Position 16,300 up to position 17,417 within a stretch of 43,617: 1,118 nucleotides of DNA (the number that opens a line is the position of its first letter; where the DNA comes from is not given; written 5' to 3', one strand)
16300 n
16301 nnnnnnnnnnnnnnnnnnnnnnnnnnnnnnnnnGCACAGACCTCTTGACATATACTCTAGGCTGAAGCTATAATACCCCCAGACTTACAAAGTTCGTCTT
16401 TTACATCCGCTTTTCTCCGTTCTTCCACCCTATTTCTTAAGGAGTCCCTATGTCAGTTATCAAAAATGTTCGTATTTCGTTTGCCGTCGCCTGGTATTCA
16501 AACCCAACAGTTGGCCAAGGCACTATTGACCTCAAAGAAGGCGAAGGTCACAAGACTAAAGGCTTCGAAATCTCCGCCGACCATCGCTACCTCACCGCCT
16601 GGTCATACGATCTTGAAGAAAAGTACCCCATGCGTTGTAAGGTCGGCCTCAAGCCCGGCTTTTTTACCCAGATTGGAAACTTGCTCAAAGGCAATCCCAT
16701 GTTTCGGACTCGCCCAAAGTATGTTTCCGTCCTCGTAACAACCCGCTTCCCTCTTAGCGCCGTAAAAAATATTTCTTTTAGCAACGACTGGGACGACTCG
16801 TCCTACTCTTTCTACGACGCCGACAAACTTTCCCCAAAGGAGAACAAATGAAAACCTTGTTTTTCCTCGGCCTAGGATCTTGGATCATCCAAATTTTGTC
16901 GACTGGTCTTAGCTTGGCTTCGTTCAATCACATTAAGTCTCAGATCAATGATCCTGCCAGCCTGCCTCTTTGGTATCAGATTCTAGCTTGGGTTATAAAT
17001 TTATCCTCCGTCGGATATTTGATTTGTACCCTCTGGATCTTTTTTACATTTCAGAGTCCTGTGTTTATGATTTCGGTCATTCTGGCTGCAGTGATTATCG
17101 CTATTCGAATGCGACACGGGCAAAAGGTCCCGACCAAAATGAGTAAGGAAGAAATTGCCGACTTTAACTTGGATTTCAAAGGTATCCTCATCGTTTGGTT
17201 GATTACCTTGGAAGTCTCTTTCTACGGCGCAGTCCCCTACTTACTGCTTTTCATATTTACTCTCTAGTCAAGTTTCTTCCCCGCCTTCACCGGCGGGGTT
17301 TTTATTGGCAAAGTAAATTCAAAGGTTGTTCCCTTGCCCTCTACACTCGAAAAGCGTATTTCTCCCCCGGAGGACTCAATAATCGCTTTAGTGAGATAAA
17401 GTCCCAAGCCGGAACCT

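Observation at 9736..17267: Accessory island of HD phosphohydrolases and Nudix-fold proteins built from a duplicated module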

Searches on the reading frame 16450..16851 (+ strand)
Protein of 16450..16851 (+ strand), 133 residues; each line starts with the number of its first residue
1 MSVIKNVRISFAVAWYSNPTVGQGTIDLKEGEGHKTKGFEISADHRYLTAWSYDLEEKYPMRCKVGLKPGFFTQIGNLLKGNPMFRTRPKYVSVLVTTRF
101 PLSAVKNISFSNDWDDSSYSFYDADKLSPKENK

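Call 3: search_protein_families(library=pfam, proteins=[window:16450-16851:+], max_evalue=1)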
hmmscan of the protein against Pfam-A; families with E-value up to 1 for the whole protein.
window:16450-16851:+ (133 aa): 0 families

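Call 4: search_protein_families(library=ncbifam, proteins=[window:16450-16851:+], max_evalue=1)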
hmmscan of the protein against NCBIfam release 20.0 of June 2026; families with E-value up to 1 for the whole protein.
window:16450-16851:+ (133 aa): 0 families

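Call 13: search_protein_families(library=padloc, proteins=[window:16450-16851:+], max_evalue=1)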
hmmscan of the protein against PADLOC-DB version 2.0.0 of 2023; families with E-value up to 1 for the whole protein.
window:16450-16851:+ (133 aa): 0 families

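Call 14: search_protein_families(library=phrogs, proteins=[window:16450-16851:+], max_evalue=1)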
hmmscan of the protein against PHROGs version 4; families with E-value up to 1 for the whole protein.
window:16450-16851:+ (133 aa): 0 families

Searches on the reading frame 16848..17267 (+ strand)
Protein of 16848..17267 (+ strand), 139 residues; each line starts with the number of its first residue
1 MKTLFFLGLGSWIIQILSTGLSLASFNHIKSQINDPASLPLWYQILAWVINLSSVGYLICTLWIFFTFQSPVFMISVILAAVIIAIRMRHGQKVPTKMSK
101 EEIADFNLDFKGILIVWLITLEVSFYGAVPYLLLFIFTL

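Call 60: search_protein_families(library=pfam, proteins=[window:16848-17267:+], max_evalue=0.1)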
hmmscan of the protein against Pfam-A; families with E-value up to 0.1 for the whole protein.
window:16848-17267:+ (139 aa): 1 family
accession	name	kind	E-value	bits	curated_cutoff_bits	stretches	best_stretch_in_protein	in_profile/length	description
PF10754.15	DUF2569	-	0.016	16.1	26.5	1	18-88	21-99/143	Protein of unknown function (DUF2569)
